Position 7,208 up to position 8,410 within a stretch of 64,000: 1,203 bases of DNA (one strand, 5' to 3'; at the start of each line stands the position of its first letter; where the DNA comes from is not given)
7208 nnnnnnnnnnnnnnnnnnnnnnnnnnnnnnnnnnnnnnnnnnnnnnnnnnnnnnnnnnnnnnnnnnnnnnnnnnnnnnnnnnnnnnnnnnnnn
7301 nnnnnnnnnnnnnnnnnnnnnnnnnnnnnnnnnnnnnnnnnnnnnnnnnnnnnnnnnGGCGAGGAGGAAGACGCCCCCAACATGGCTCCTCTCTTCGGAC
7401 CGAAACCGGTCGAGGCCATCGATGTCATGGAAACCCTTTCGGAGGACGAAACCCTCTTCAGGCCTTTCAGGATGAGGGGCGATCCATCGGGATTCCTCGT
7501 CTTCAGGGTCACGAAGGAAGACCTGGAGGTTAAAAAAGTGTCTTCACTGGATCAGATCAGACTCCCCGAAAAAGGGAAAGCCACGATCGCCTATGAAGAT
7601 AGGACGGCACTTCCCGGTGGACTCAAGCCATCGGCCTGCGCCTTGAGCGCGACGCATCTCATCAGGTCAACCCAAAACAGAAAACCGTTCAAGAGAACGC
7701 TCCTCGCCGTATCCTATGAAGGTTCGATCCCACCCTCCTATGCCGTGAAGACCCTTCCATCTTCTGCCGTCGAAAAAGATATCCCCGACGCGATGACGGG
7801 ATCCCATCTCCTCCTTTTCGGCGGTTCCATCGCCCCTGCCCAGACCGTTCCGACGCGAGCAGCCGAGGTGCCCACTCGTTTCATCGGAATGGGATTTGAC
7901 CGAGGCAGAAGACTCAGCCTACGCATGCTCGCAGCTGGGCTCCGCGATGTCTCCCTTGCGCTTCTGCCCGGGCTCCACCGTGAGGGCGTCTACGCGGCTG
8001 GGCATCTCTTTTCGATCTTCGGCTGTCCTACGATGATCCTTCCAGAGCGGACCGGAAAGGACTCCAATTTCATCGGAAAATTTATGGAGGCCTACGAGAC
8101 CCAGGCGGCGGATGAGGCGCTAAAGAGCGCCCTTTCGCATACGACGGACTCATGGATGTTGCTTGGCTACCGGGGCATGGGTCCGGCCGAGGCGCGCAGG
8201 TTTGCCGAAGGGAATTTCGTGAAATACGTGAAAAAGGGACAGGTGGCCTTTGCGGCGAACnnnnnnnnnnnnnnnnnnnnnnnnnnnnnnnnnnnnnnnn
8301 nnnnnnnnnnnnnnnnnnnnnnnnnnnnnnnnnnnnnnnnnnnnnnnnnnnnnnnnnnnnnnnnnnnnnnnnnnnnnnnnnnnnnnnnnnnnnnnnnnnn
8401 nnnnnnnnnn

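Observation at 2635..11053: Roughly 2,800-aa exported protein: TolB-like propeller, two TPR arrays, a central CHAT-like module lacking the Cys, and an intact C-terminal CHAT domain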

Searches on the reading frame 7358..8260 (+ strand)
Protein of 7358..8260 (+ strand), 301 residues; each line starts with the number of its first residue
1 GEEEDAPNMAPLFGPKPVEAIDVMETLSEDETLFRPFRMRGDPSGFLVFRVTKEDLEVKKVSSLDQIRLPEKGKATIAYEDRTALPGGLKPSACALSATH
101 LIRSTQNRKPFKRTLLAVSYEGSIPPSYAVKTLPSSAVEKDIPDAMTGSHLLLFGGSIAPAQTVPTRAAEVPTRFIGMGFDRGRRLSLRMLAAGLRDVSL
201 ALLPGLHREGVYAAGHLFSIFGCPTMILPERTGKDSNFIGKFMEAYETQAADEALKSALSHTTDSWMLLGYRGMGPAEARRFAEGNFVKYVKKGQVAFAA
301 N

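Call 8: search_protein_families(library=pfam, proteins=[window:7370-8203:+], max_evalue=10)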
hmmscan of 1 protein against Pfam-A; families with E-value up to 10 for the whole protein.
seq(278 aa): 0 families

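Call 21: find_related_loci(query=A1, collection=genome_contigs, flank=10000)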
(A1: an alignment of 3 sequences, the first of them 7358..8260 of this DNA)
Query A1 (301 aa) in genome_contigs; peptide patterns used: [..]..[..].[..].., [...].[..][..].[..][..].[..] (x = any residue, [..] = any of these).
160 stretches matched a pattern; 19 encode a relative of the query (tblastn E <= 1e-3); 19 distinct loci.
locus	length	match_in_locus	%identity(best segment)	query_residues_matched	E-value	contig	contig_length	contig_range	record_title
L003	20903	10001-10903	39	2-301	3e-64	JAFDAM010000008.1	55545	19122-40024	MAG: Deltaproteobacteria bacterium isolate AB_3033_Bin_183 AB_3033_Bin_183_scaffold_738, whole genome shotgun sequence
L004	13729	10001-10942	38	3-301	2e-64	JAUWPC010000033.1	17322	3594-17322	MAG: Desulfobacteraceae bacterium isolate CSMAG_2466 CSMAG_2466_k141_1337343_length_17322_cov_42.9953, whole genome shot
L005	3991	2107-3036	38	4-301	3e-64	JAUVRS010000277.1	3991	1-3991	MAG: Desulfobacteraceae bacterium isolate CSMAG_720 CSMAG_720_k127_5884344_length_3991_cov_7.0000, whole genome shotgun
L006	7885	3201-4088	40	4-298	3e-63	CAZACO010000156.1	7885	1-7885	MAG TPA_asm: uncultured Desulfobacteraceae bacterium isolate binchicken_co129_686 genome assembly, contig: NODE_30476_le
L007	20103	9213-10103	40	3-298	3e-62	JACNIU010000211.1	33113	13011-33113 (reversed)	MAG: Desulfobacterales bacterium isolate NIOZ-UU19 NIOZ-UU_NODE_1427_length_33113_cov_17.6008, whole genome shotgun sequ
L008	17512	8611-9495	40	4-298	5e-62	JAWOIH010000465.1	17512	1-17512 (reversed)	MAG: Candidatus Desulfacyla sp. isolate CWP5-2.bin.153 k191_3203922, whole genome shotgun sequence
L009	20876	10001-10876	42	4-298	4e-61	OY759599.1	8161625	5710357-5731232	MAG: Desulfatiglandales bacterium isolate ef928343-fb2c-4ac1-bd77-a4af7a033044 genome assembly, chromosome: 1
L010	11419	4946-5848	40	12-298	2e-59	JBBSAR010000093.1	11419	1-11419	MAG: Desulfatiglandales bacterium isolate La6_metabat2.031 La6_metabat2.031_K_3547382_L_11419_cov_10.0000, whole genome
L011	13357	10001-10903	42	12-301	4e-69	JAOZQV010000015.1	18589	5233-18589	MAG: Deltaproteobacteria bacterium isolate GMC6_bin_6_sub GMC6_2414_length_18589_cov_7.935470, whole genome shotgun sequ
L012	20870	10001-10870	41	7-298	2e-58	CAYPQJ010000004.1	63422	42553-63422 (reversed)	MAG TPA_asm: uncultured Desulfobacteraceae bacterium isolate binchicken_co51_216 genome assembly, contig: NODE_67_length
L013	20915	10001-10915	40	4-298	4e-58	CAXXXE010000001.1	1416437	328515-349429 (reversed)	MAG: Desulfatiglandales bacterium isolate d5234fa8-f814-4557-af24-a28d4dae9633 genome assembly, contig: contig_1, whole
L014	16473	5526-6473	35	1-301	2e-56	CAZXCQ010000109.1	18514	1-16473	MAG TPA_asm: uncultured Desulfobacteraceae bacterium isolate SRP323688_co1_244 genome assembly, contig: NODE_4911_length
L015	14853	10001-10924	35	3-298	3e-56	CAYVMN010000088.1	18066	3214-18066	MAG TPA_asm: uncultured Desulfobacteraceae bacterium isolate SRP323688_co1_238 genome assembly, contig: NODE_5074_length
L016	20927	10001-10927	38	5-301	6e-56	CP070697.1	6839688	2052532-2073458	MAG: Desulfobacterales bacterium isolate bin589 chromosome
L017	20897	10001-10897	40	3-301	8e-65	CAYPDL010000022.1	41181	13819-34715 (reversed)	MAG TPA_asm: uncultured Desulfobacteraceae bacterium isolate SRP178699_co1_442 genome assembly, contig: NODE_890_length_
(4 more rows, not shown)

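Call 29: find_homologous_proteins(query=A2, max_evalue=0.001)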
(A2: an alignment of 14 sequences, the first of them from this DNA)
Query A2 (14 sequences) (283 aa, profile of the alignment): 1 proteins with E <= 0.001 among 8000 candidates.
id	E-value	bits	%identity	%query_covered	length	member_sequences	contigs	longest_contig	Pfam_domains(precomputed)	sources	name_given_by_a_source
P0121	1.8e-56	209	78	70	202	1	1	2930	-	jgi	-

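Call 31: search_protein_families(library=pfam, alignment_id=A2, max_evalue=10)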
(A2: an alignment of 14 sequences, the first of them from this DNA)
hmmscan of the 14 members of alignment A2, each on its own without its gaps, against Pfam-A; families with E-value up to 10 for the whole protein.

A. member 1, seq(283 aa): 0 families

B. families by the number of members that match (of 14 scanned): 2 families
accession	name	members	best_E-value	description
PF12770.12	CHAT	1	0.07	CHAT domain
PF16143.10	DUF4851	1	0.2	Domain of unknown function (DUF4851)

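Call 32: search_solved_structures(query=A2, max_evalue=10, show_alignments=2)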
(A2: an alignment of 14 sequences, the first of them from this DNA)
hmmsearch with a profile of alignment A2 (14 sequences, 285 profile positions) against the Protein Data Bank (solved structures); distinct sequences matched with E-value up to 10: 2.
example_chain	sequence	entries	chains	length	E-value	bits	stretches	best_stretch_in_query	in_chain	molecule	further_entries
3i44_A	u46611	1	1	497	0.78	11.9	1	215-255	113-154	Aldehyde dehydrogenase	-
10lm_b2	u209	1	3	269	1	11.4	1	56-121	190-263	LEPBI_I0662 protein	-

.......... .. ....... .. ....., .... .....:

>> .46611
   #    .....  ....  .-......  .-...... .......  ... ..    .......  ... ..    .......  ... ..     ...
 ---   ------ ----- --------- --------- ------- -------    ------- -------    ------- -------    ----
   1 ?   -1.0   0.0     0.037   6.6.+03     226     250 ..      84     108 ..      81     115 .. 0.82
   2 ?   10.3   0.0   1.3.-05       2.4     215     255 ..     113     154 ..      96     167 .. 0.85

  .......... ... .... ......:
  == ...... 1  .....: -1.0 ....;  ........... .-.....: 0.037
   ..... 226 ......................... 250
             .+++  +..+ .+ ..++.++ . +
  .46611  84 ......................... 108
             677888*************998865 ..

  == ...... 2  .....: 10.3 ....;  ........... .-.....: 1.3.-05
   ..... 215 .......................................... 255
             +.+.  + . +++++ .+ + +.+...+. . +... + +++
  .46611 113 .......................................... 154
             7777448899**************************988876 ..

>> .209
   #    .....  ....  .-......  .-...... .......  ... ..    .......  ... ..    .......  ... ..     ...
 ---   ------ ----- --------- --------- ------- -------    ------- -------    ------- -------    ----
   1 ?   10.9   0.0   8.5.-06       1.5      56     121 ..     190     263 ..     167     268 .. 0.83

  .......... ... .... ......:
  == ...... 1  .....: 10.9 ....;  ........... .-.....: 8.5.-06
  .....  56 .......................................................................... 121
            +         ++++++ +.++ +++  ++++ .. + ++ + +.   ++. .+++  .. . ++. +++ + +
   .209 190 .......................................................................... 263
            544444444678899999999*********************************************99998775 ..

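Call 39: predict_structure(protein=window:7358-8260:+)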
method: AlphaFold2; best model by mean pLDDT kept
length: 301 residues; sequences in the alignment: 1
mean_pLDDT: 33.2   pTM: 0.23
mean pLDDT of the five models: 33.2, 28.9, 27.2, 26.6, 26.0
residues with pLDDT >= 90: 0; 70-90: 0; 50-70: 1; < 50: 300
segments of 3 or more residues with pLDDT < 50: 2-301
pLDDT, mean of each block of 10 residues (from residue 1): 42 31 33 29 30 44 42 42 31 28 24 26 28 26 26 24 24 27 28 29 37 36 37 37 37 43 39 41 40 36 29
secondary structure, 60 per line:
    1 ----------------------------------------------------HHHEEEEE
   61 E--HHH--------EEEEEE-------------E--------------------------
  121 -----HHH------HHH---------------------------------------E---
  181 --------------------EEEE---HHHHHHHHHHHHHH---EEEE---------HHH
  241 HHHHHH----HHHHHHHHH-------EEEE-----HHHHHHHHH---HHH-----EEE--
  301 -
elements in order: E56-61 E75-80 E201-204 H208-221 E225-228 H238-246 H251-259 E267-270 H276-284 E296-298

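Call 40: search_protein_representatives(protein=window:7358-8230:+)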
Query: 291 residues. Proteins with E-value up to 0.001 (for the whole library): 61; up to 1e-10: 53; up to 1e-30: 18. The best 61 are listed.
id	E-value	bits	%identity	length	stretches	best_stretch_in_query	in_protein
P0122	3.0e-59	217.1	43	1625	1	3-291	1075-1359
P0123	1.4e-54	201.8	44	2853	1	11-291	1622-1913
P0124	9.5e-52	192.5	40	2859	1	6-291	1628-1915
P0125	6.5e-49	183.2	40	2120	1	8-291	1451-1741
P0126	1.3e-43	165.8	36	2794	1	10-291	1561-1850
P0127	8.5e-43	163.1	36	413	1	4-291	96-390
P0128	8.7e-43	163.1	40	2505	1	5-291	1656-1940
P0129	4.2e-39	151.0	39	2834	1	5-291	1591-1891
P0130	2.5e-38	148.5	37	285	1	24-287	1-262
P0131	3.9e-38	147.9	41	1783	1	8-291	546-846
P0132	3.0e-36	141.7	34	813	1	7-287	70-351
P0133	5.9e-36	140.7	37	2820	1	5-291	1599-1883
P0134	1.0e-34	136.6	37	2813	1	9-288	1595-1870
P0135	6.3e-32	127.5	36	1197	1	24-291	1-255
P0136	1.1e-31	126.7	32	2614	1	12-291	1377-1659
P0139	7.7e-31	123.9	36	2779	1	8-287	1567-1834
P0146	1.5e-28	116.4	33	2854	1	13-291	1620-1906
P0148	2.6e-28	115.6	37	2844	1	4-291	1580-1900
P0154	2.3e-26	109.2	27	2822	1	7-291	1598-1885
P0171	1.0e-13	67.7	32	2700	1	9-290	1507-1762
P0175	1.4e-10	57.4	27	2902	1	14-284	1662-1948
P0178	1.1e-09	54.5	30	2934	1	6-291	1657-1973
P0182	5.3e-04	35.9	25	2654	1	6-287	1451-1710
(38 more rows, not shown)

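Call 51: predict_structure(alignment_id=A5)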
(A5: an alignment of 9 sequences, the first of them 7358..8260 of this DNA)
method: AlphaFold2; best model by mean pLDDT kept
length: 301 residues; sequences in the alignment: 9
mean_pLDDT: 64.5   pTM: 0.60
mean pLDDT of the five models: 64.5, 44.8, 44.1, 43.4, 40.6
residues with pLDDT >= 90: 0; 70-90: 132; 50-70: 105; < 50: 64
segments of 3 or more residues with pLDDT < 50: 1-22, 79-99, 163-168, 170-173, 287-295
pLDDT, mean of each block of 10 residues (from residue 1): 28 35 57 64 70 77 78 61 43 41 53 79 86 76 79 79 47 59 65 71 78 67 76 71 83 81 74 57 50 50 40
secondary structure, 60 per line:
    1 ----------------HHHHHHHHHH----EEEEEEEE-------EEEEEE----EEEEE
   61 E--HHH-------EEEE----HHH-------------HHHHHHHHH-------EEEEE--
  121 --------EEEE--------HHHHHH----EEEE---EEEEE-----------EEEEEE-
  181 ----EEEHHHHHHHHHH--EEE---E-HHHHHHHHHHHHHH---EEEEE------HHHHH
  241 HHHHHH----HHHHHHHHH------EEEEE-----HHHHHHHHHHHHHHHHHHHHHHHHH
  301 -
elements in order: H17-26 E31-38 E46-51 E56-61 E74-77 H98-106 E114-118 E129-132 H141-146 E151-154 E158-162 E174-179 E185-187 H188-197 E200-202 H208-221 E225-229 H236-246 H251-259 E266-270 H276-300

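Call 55: fold_search(model_id=the predicted structure, library=pdb)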
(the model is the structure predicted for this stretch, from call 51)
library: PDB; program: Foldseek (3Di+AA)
matches with E <= 10: 484; with E <= 0.001: 3
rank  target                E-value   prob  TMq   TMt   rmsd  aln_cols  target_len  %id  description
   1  8d9h_E                1.3e-04  1.00  0.45  0.23   8.6       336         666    8  gRAMP-TPR-CHAT match PFS target RNA(Craspase) (released 2023-06-14)
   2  8eey_B                2.2e-04  1.00  0.44  0.21   8.3       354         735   11  Cas7-11 in complex with DR-mismatched target RNA, Csx29 and Csx30 (released 2022-11-16)
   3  7y9x_B                7.5e-04  1.00  0.49  0.24   7.0       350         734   10  Structure of the Cas7-11-Csx29-guide RNA complex (released 2022-11-09)
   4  3npg_B                3.7e-03  0.66  0.24  0.29  13.9       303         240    8  Crystal structure of a protein with unknown function from DUF364 family (PH1506) from PYROCOCCUS HORIKOSHII at 2.70 A  (released 2010-09-29)
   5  3bij_B                5.3e-03  0.95  0.30  0.34   9.4       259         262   13  Crystal structure of protein GSU0716 from Geobacter sulfurreducens. Northeast Structural Genomics target GsR13 (released 2007-12-11)
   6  1cvr                  7.2e-03  0.96  0.37  0.27   7.7       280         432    8  Crystal structure of the Arg specific cysteine proteinase gingipain R (RGPB) (released 2000-03-01)
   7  7qp0_B                7.2e-03  0.92  0.29  0.32   7.9       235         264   12  Crystal structure of metacaspase from candida glabrata with magnesium (released 2023-01-11)
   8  3bij_A                1.1e-02  0.91  0.29  0.32   9.4       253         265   12  Crystal structure of protein GSU0716 from Geobacter sulfurreducens. Northeast Structural Genomics target GsR13 (released 2007-12-11)
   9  3npg_D                1.1e-02  0.30  0.21  0.24  14.2       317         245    7  Crystal structure of a protein with unknown function from DUF364 family (PH1506) from PYROCOCCUS HORIKOSHII at 2.70 A  (released 2010-09-29)
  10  3bij_C                1.2e-02  0.91  0.31  0.34   9.4       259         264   12  Crystal structure of protein GSU0716 from Geobacter sulfurreducens. Northeast Structural Genomics target GsR13 (released 2007-12-11)
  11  3npg_C                1.2e-02  0.41  0.23  0.27  14.3       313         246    8  Crystal structure of a protein with unknown function from DUF364 family (PH1506) from PYROCOCCUS HORIKOSHII at 2.70 A  (released 2010-09-29)
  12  7qp0_A                1.6e-02  0.87  0.29  0.31   8.0       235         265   14  Crystal structure of metacaspase from candida glabrata with magnesium (released 2023-01-11)
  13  3npg_A                2.3e-02  0.33  0.22  0.26  14.2       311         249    9  Crystal structure of a protein with unknown function from DUF364 family (PH1506) from PYROCOCCUS HORIKOSHII at 2.70 A  (released 2010-09-29)
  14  6x0k_C                1.4e-01  0.06  0.11  0.09  15.2       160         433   13  Structure of dithionite-reduced SidA ornithine hydroxylase with the FAD "in" and complexed with L-ornithine (released 2020-08-05)
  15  8owr_A                2.3e-01  0.16  0.18  0.23   9.3       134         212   14  Crystal structure of Mycobacterium smegmatis CoaB in complex with CTP and 2-(1-(3,4-dihydroxyphenyl)-5-(3-hydroxypheny (released 2024-05-08)
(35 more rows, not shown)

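Call 67: search_protein_families(library=ncbifam, proteins=[window:7358-8260:+], max_evalue=0.01)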
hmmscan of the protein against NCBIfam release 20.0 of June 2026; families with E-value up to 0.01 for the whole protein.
window:7358-8260:+ (301 aa): 0 families

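Call 71: list_cluster_members(proteins=[P0123, P0126, P0133, P0139, P0154, P0171, P0175, P0178, P0182, P0146])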
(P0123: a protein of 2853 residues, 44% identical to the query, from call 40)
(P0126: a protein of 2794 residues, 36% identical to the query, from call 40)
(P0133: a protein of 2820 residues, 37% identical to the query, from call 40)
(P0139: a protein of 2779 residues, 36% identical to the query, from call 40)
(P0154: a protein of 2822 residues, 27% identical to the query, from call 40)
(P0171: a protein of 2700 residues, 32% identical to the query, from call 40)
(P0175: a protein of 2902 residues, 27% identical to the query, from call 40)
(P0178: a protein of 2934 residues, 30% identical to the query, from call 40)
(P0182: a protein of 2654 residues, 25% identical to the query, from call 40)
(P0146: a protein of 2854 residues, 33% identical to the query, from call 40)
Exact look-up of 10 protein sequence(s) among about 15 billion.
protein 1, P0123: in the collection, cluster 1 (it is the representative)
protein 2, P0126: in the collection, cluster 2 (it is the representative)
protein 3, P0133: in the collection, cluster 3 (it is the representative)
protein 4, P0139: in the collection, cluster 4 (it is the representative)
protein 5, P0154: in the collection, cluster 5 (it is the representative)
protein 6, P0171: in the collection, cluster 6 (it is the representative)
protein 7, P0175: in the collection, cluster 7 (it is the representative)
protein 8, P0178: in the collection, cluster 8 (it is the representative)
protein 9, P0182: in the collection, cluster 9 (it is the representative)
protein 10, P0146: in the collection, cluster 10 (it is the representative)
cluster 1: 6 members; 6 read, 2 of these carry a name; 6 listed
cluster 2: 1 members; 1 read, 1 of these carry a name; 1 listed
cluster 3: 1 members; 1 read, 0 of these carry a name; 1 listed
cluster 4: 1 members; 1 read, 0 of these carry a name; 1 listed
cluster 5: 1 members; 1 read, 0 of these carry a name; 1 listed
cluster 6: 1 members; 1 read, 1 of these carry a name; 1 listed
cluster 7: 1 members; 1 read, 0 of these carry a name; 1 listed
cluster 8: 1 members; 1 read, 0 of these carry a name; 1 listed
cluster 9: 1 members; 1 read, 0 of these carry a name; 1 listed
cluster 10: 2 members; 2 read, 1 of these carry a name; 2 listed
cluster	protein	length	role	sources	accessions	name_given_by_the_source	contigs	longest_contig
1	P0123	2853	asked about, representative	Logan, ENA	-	-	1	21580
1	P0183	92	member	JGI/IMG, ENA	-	CHAT domain-containing protein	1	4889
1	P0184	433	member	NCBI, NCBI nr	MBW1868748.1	MAG: CHAT domain-containing protein, partial [Deltaproteobacteria bacterium] | CHAT domain-containing protein [Deltaproteobacteria bacterium]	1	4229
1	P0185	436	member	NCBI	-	-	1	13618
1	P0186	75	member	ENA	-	-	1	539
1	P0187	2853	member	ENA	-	-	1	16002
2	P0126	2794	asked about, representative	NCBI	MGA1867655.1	MAG: CHAT domain-containing protein [bacterium]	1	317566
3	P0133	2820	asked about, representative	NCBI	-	-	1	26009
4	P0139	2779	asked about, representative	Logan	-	-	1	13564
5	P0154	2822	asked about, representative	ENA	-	-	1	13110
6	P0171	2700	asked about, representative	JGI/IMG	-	CHAT domain-containing protein/tetratricopeptide (TPR) repeat protein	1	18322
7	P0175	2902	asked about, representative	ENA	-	-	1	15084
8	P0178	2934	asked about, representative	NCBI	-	-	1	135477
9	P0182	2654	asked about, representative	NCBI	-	-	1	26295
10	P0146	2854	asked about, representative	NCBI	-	-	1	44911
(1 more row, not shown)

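Call 75: search_protein_families(library=padloc, proteins=[window:7358-8260:+], max_evalue=0.001)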
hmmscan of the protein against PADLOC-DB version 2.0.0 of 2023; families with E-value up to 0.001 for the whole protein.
window:7358-8260:+ (301 aa): 0 families

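Call 82: find_encoding_contigs(protein=P0182, flank=7000, max_places=1)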
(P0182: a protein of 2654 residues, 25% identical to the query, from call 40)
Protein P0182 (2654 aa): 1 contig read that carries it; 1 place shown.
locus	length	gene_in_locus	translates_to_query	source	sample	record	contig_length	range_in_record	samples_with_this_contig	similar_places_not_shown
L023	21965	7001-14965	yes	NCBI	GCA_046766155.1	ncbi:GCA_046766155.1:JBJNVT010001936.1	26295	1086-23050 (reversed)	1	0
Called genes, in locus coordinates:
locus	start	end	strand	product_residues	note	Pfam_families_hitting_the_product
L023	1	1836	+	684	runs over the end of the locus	PF06808:DctM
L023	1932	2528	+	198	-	PF08905:DUF1850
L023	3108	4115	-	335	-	PF00710:Asparaginase, PF17763:Asparaginase_C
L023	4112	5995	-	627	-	PF02550:AcetylCoA_hydro, PF13336:AcetylCoA_hyd_C, PF00583:Acetyltransf_1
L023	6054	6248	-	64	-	-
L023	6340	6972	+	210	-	PF07027:DUF1318 (weak)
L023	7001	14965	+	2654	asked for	PF07676:PD40 (faint), PF26549:Tricorn_N (faint), PF26550:Tricorn_2nd (faint), PF13424:TPR_12 (weak), PF00515:TPR_1 (weak), PF07719:TPR_2 (weak), PF13424:TPR_12, PF12770:CHAT, +4 more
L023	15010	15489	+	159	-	PF08239:SH3_3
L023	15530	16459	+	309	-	PF01435:Peptidase_M48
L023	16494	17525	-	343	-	PF01757:Acyl_transf_3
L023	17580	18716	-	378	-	PF00581:Rhodanese, PF00753:Lactamase_B (weak)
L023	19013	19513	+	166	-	-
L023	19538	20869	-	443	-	PF06808:DctM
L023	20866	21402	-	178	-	PF04290:DctQ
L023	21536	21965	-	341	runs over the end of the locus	PF03480:DctP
